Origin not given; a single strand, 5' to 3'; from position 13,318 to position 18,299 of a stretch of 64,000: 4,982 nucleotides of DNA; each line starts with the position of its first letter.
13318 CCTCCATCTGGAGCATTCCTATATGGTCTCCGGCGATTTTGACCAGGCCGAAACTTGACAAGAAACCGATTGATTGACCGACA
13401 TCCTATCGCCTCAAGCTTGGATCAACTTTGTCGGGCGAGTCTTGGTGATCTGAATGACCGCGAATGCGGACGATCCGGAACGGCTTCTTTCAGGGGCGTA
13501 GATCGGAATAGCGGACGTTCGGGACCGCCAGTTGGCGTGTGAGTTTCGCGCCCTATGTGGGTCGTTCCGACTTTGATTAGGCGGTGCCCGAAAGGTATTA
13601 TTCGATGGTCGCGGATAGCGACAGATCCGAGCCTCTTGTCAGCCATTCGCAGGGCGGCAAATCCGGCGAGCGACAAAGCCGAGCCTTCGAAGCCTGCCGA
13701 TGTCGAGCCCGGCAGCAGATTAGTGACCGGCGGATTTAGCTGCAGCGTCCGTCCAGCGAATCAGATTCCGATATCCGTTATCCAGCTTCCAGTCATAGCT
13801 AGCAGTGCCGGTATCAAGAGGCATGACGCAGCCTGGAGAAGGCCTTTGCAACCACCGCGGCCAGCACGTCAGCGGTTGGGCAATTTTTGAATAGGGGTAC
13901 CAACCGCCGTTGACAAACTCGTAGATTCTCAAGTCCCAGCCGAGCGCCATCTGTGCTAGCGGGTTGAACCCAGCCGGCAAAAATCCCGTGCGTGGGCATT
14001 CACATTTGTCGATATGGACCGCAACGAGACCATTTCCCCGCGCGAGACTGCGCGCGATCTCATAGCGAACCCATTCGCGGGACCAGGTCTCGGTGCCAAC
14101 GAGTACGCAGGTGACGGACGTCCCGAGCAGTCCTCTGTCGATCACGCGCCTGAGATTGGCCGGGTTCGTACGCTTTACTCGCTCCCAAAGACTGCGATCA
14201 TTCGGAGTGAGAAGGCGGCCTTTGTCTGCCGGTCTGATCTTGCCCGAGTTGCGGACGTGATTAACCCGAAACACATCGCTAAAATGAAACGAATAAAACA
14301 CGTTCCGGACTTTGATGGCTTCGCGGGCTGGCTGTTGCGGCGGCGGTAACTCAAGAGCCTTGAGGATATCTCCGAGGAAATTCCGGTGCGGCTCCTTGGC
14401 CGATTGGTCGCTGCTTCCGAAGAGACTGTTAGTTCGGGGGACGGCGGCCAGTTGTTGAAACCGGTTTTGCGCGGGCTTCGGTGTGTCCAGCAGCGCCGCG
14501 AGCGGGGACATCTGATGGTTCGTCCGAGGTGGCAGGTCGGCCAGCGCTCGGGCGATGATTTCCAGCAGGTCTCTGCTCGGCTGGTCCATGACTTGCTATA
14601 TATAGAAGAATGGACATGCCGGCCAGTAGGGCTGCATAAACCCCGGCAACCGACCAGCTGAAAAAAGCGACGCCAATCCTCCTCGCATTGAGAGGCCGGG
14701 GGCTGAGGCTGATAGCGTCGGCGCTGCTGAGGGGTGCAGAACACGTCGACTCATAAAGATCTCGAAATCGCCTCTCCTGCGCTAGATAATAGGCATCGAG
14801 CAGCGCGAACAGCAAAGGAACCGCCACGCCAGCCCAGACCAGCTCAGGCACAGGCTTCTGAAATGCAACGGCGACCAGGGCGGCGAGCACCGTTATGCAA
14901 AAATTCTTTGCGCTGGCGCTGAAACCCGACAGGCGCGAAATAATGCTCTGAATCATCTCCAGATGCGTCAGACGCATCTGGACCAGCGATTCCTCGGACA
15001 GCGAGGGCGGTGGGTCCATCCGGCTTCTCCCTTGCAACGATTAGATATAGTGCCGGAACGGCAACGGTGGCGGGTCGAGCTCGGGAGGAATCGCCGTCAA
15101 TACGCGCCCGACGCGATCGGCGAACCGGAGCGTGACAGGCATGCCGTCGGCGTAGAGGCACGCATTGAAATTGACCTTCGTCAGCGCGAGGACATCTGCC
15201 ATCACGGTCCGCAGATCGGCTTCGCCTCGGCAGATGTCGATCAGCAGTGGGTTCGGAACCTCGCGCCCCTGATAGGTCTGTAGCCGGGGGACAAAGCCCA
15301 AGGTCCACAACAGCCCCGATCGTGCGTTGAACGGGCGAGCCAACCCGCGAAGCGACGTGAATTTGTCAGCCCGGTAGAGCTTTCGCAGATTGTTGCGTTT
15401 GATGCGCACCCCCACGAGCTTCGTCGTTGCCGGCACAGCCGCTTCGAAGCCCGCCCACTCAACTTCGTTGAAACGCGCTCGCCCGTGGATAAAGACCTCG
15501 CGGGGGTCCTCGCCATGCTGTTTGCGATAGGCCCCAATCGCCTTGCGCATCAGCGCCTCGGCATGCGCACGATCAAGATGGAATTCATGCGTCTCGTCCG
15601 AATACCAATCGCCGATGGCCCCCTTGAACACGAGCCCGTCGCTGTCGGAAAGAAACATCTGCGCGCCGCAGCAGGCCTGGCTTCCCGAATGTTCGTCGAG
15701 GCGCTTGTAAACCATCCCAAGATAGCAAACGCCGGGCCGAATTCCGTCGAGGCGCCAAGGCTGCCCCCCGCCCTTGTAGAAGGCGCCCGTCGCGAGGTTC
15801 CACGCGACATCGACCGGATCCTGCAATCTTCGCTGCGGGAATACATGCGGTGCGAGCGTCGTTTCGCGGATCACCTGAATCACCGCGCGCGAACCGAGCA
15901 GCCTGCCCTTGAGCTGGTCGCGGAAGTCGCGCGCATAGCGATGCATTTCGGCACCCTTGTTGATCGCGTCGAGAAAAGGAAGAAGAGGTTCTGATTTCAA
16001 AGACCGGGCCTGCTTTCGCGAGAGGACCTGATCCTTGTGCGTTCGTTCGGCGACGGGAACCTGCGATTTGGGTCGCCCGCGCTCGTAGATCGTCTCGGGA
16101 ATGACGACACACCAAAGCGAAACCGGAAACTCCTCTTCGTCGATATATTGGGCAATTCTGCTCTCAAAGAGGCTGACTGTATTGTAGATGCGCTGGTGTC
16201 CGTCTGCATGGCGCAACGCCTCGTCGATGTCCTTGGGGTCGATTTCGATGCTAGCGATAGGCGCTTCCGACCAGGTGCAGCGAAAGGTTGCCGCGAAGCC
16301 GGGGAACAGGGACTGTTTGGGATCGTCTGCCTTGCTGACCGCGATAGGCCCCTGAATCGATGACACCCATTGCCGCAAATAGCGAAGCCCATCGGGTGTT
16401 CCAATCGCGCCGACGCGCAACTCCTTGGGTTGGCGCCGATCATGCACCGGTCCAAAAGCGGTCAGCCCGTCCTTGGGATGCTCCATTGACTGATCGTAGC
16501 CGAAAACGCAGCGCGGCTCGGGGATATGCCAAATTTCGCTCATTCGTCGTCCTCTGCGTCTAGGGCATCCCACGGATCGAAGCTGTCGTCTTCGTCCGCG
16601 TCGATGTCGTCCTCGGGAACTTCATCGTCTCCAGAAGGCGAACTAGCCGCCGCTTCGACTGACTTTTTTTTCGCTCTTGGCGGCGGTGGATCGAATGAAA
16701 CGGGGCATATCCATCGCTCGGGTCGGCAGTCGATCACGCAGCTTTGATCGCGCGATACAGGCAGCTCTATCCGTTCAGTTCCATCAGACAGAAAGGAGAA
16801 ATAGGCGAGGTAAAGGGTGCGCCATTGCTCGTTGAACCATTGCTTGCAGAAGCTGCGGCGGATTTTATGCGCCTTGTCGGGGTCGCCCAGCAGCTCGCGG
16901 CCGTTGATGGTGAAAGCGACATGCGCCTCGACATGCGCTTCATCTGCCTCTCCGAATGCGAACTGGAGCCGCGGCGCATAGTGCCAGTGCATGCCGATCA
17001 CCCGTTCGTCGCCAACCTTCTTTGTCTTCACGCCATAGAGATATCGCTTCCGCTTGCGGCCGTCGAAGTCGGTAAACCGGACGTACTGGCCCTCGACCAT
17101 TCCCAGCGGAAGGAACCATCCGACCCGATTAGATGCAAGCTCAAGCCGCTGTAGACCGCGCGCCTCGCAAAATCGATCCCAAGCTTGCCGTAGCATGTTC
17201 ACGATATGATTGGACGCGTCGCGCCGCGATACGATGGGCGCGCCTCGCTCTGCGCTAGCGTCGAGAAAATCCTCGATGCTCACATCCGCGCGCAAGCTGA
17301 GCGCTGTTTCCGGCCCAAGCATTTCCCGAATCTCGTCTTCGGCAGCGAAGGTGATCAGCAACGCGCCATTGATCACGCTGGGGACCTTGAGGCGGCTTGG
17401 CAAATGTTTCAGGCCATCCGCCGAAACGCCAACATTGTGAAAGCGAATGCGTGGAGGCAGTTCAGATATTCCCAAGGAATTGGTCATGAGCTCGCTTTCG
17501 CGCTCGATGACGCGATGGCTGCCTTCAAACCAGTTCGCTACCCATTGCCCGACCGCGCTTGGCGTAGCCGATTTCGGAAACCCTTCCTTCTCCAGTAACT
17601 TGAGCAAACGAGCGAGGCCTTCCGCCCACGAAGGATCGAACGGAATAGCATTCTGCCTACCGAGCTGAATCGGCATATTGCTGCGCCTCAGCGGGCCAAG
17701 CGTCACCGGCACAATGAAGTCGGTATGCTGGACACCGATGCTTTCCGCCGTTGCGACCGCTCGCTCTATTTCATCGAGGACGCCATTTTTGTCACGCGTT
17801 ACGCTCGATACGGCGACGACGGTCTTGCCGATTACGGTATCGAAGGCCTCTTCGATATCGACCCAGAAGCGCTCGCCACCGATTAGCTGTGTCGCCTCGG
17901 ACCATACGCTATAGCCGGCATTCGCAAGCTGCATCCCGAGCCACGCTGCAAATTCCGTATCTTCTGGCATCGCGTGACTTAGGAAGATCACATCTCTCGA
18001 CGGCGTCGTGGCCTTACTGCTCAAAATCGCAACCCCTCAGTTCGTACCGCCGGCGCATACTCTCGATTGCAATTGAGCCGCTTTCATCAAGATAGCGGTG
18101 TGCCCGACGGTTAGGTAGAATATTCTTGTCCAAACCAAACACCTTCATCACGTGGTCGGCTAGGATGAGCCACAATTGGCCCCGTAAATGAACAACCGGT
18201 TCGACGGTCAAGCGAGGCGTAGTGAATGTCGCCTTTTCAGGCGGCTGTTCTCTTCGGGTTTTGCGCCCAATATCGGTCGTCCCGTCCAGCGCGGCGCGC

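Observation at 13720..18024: SPARTA operon extended by a small multi-TM protein and a ThsB-like TIR-like protein (apparent 4-gene unit)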

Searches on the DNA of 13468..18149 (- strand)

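Call 70: search_dna_similar(query=window:13468-18149:-, collection=plasmids, mode=near, max_rows=10)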
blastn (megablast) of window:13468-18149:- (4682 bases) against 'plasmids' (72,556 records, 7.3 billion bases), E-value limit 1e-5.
Records with a match: 2; places in all: 2; records where one place covers at least 80% of the query: 0.
Best place of each record, by identity: 90-95% 2.
By first word of the organism name: Sphingopyxis 2.
By predicted mobility (MOB-suite, as given by PLSDB): non-mobilizable 2.
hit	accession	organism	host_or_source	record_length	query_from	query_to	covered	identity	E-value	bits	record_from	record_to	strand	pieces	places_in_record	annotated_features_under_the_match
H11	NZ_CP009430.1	Sphingopyxis macrogoltabida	soil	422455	4038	4429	7%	91.5%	2e-55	424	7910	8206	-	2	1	TIR domain-containing protein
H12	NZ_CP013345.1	Sphingopyxis macrogoltabida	whole organism,activated sludge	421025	4038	4429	7%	91.5%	2e-55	424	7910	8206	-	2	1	TIR domain-containing protein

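Call 72: get_annotated_region(hit=H11, flank=6000)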
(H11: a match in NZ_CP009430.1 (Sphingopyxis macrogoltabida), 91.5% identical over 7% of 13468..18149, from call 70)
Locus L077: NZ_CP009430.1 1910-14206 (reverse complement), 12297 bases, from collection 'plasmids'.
description: Sphingopyxis macrogoltabida strain 203 plasmid unnamed, complete sequence
organism: Sphingopyxis macrogoltabida (NCBI taxid 33050)
taxonomy: Bacteria; Pseudomonadota; Alphaproteobacteria; Sphingomonadales; Sphingomonadaceae; Sphingopyxis; Sphingopyxis macrogoltabida
host: -; source: soil; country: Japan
typing (MOB-suite, as given by PLSDB): non-mobilizable; mating-pair formation MPF_F
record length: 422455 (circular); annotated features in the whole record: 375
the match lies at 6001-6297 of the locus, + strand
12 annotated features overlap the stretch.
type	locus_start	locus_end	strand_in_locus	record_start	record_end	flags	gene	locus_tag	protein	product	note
CDS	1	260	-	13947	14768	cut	-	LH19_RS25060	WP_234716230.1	lytic transglycosylase domain-containing protein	-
CDS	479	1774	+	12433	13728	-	-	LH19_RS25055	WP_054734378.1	hypothetical protein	-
CDS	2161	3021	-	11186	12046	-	-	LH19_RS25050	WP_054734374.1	nucleotidyl transferase AbiEii/AbiGii toxin family protein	-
CDS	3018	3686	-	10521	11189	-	-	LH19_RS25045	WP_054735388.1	hypothetical protein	-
CDS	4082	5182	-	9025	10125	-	-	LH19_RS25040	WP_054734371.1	hypothetical protein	-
CDS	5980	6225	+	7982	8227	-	-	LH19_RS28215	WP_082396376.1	TIR domain-containing protein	-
CDS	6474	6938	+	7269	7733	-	-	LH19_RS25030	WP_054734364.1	mobile mystery protein A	-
CDS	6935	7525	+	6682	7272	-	-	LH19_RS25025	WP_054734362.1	mobile mystery protein B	-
CDS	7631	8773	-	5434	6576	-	-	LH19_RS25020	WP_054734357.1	tyrosine-type recombinase/integrase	GO:0015074 - DNA integration [Evidence IEA]; GO:0006310 - DNA recombination [Evidence IEA]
CDS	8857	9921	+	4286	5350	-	-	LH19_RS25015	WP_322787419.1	hypothetical protein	-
CDS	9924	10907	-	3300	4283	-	-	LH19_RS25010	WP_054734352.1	ParB/RepB/Spo0J family partition protein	GO:0007059 - chromosome segregation [Evidence IEA]; GO:0000910 - cytokinesis [Evidence IEA]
CDS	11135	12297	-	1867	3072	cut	-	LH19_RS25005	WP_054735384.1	AAA family ATPase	-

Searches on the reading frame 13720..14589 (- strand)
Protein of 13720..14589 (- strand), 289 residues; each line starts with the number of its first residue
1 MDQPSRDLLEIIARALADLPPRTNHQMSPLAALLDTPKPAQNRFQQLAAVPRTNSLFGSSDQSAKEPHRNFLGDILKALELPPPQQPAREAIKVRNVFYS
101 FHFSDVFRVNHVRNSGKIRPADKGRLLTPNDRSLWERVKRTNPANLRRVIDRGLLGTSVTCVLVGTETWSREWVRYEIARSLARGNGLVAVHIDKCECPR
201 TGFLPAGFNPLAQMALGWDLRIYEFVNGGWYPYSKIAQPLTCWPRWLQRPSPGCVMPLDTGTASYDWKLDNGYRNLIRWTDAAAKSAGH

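Call 3: search_protein_families(library=pfam, proteins=[window:13720-14589:-], max_evalue=0.1)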
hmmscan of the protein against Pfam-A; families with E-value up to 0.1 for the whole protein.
window:13720-14589:- (289 aa): 2 families
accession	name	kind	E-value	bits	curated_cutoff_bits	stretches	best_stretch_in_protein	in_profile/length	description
PF08937.16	ThsB_TIR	-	1.7e-19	70.5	21.2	1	98-195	1-97/100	Thoeris protein ThsB, TIR-like domain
PF13676.11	TIR_2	-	0.046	14.6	28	1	144-202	38-99/122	TIR domain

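Call 4: search_protein_families(library=padloc, proteins=[window:13720-14589:-], max_evalue=0.1)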
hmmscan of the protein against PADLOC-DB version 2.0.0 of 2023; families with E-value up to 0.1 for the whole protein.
window:13720-14589:- (289 aa): 4 families
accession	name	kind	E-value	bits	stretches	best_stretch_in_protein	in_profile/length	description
PDLC00431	ThsB1|ThsB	-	2.6e-41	139.7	1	94-288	2-161/162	TIR-like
PDLC04688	PDC-M50B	-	2.7e-40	136.2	1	94-286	2-158/162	-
PDLC00433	ThsB1|ThsB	-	8e-29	98.8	1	95-219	3-122/164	TIR-like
PDLC00418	ThsB1|ThsB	-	0.002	16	1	95-218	5-122/155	TIR-like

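Call 78: search_solved_structures(query=window:13723-14589:-, show_alignments=2, max_evalue=0.01)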
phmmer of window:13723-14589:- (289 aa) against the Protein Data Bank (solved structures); distinct sequences matched with E-value up to 0.01: 4.
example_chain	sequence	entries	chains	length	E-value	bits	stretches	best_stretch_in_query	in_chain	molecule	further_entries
6lhy_A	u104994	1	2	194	1.3e-29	106.3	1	95-280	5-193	DUF1863 domain-containing protein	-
9b7d_A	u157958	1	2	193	1.3e-29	106.3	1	95-280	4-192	Putative cyclic ADP-D-ribose synthase ThsB1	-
8wcf_A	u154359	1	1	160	4.2e-22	81.6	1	94-217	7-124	Molecular chaperone Tir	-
8fz9_A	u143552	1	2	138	4.6e-05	25.7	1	97-194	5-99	TIR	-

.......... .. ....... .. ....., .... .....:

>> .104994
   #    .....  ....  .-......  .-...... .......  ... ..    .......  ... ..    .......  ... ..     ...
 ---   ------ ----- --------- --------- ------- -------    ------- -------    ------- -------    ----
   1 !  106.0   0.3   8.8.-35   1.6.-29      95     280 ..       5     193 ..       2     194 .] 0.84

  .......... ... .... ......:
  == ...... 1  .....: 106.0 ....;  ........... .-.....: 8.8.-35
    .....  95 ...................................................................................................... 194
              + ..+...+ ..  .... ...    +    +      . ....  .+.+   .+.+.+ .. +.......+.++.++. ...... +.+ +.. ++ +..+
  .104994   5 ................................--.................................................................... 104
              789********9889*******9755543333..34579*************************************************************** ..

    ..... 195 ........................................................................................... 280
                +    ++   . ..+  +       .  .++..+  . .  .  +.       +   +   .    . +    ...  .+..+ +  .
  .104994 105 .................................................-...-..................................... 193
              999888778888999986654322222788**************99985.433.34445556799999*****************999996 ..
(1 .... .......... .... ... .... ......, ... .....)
